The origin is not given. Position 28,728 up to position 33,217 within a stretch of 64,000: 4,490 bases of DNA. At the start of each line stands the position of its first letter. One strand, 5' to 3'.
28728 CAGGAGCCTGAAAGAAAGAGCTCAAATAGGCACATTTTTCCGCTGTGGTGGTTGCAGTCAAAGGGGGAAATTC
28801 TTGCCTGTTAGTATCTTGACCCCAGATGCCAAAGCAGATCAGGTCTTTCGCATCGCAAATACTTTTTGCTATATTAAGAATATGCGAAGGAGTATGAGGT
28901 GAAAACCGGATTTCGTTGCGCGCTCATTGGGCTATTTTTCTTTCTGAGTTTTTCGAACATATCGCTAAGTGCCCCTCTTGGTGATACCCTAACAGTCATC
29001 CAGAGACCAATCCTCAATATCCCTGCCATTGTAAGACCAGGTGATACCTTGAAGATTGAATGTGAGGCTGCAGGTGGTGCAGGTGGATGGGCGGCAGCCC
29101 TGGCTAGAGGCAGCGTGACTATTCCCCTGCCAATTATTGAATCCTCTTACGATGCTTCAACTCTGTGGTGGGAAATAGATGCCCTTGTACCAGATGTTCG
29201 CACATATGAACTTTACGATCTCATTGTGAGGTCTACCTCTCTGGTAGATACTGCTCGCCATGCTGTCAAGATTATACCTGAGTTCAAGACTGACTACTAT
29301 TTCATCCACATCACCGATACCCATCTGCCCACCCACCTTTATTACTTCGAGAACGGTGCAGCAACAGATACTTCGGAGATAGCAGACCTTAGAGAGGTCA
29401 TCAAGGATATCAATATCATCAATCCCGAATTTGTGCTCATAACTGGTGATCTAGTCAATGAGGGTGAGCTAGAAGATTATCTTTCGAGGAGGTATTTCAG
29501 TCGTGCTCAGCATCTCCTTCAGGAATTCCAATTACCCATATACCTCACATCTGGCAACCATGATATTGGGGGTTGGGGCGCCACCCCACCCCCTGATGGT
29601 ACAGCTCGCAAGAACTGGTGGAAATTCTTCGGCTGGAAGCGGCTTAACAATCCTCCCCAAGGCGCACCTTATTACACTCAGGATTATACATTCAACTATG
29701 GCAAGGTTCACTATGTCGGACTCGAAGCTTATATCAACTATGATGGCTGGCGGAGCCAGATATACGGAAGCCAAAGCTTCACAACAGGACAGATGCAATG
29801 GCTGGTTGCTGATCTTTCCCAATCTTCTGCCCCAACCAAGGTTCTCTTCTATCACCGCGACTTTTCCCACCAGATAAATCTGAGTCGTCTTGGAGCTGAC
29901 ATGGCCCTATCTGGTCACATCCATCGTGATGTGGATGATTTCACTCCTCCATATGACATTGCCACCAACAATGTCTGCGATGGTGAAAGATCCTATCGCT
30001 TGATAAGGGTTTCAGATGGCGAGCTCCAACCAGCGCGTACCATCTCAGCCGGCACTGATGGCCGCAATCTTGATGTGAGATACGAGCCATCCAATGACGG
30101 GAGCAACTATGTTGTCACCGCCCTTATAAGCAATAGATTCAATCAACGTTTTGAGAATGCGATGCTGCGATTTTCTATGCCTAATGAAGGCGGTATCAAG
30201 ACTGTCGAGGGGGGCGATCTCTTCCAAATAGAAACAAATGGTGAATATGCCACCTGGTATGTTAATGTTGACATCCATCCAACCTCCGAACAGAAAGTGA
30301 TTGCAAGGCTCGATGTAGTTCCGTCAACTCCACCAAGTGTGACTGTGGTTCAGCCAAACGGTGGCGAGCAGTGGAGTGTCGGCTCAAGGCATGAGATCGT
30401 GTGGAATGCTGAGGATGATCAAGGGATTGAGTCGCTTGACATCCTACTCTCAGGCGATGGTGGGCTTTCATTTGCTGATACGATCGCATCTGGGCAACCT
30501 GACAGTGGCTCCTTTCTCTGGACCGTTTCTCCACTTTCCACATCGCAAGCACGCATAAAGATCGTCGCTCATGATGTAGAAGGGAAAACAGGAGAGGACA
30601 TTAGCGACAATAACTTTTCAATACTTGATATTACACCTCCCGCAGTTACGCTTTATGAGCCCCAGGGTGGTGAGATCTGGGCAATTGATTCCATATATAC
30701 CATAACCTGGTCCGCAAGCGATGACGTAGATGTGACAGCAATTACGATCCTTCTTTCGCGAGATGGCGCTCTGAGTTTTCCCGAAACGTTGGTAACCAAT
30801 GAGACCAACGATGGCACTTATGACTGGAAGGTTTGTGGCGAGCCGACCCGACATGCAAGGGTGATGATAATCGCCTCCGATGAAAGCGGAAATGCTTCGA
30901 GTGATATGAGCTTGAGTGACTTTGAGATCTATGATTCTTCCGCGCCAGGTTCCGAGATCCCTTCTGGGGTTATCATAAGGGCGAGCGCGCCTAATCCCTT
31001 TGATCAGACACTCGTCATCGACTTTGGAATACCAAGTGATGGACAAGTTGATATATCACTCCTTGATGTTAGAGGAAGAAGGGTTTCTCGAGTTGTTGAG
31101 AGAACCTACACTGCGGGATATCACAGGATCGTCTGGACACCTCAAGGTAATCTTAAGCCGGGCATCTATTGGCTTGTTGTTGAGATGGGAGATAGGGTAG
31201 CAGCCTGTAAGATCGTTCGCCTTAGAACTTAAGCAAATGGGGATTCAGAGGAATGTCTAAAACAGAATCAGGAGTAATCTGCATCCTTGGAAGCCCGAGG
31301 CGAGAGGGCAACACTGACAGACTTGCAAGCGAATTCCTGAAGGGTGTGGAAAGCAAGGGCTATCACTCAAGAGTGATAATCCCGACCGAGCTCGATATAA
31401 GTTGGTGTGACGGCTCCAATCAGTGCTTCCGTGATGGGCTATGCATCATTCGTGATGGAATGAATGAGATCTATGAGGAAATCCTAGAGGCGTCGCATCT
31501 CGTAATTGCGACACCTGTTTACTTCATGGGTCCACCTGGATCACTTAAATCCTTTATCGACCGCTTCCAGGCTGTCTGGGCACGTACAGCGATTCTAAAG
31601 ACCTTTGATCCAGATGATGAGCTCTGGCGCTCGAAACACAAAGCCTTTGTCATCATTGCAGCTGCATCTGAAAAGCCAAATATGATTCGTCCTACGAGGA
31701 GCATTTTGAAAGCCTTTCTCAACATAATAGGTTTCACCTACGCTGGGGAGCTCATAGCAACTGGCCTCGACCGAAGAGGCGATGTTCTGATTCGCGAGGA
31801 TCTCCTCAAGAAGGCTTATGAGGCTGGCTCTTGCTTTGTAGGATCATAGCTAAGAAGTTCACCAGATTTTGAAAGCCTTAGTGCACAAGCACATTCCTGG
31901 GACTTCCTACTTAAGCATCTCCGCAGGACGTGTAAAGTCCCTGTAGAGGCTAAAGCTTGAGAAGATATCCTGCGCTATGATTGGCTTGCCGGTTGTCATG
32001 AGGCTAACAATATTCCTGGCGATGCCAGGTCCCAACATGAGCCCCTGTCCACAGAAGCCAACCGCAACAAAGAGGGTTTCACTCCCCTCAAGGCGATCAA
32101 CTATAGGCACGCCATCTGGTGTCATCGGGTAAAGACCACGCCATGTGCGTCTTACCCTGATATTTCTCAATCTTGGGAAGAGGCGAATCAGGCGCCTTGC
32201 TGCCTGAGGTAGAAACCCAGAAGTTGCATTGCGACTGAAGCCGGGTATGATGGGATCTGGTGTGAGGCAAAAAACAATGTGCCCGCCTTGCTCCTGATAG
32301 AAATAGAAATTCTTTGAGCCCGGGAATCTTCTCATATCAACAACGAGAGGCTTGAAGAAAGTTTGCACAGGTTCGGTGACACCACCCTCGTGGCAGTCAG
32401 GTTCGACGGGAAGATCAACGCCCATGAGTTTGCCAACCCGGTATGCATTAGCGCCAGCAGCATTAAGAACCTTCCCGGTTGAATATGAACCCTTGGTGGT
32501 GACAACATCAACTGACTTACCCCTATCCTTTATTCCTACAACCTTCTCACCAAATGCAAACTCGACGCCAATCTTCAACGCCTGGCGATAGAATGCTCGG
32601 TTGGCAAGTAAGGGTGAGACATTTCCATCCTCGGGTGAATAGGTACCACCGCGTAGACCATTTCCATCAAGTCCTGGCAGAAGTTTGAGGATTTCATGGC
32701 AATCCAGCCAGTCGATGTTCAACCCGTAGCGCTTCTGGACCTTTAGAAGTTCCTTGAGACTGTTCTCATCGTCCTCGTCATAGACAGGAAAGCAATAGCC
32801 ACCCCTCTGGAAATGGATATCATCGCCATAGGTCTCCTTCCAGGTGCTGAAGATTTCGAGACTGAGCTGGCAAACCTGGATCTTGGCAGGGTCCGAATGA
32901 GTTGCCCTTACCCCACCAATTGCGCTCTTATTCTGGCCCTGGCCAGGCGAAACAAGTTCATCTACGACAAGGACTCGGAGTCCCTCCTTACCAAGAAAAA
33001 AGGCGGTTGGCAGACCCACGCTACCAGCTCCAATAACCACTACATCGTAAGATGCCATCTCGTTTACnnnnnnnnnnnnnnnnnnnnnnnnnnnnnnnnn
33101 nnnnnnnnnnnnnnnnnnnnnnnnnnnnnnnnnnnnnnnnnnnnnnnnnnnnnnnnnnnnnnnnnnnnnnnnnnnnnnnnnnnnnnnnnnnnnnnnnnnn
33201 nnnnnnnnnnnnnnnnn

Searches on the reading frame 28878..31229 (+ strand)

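Call 20: search_protein_families(library=pfam, proteins=[window:28878-31229:+], max_evalue=0.0001)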
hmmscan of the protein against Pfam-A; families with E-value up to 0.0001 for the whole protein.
window:28878-31229:+ (784 aa): 3 families
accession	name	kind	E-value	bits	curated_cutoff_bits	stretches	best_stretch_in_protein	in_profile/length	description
PF00149.33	Metallophos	-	1.3e-17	65.3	21.5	1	142-350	3-190/191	Calcineurin-like phosphoesterase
PF10342.15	Kre9_KNH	-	7.9e-11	43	24.6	0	595-652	2-61/94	Kre9/KNH-like N-terminal Ig-like domain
PF17957.7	Big_7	-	4.6e-09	37.2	24.1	0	486-561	1-69/70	Bacterial Ig domain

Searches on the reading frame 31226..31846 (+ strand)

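Call 20: search_protein_families(library=pfam, proteins=[window:31226-31846:+], max_evalue=0.0001)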
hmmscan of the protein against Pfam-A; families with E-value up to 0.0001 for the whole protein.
window:31226-31846:+ (207 aa): 2 families
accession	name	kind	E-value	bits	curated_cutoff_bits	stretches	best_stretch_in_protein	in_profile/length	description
PF03358.20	FMN_red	-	1.7e-19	70.4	24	1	17-165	3-133/152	NADPH-dependent FMN reductase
PF02525.22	Flavodoxin_2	-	8.1e-13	49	27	1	17-182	3-179/198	Flavodoxin-like fold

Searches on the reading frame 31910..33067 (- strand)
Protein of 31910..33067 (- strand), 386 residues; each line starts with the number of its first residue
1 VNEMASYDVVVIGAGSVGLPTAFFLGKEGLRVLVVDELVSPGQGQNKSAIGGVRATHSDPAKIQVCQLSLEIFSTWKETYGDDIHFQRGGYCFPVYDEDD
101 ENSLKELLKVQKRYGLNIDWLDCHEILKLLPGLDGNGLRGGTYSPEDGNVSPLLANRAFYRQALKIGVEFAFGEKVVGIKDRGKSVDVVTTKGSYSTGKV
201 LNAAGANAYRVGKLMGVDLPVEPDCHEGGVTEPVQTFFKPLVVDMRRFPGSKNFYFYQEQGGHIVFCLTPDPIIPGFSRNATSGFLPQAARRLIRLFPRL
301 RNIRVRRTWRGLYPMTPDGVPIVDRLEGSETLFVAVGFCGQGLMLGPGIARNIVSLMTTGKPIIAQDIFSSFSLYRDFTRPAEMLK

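Call 20: search_protein_families(library=pfam, proteins=[window:31910-33067:-], max_evalue=0.0001)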
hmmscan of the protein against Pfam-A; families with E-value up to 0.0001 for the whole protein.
window:31910-33067:- (386 aa): 4 families
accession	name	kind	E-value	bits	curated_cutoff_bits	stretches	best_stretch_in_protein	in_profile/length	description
PF01266.30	DAO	-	1.4e-60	206.2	27.9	1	8-354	1-351/353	FAD dependent oxidoreductase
PF01946.23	Thi4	-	9.2e-08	32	26.2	1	3-45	14-57/235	Thi4 family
PF07992.20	Pyr_redox_2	-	2.2e-07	31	26.1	0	7-49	1-44/291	Pyridine nucleotide-disulphide oxidoreductase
PF03486.20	HI0933_like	-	1.8e-05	24.8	50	0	8-59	2-54/244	HI0933-like protein Rossmann domain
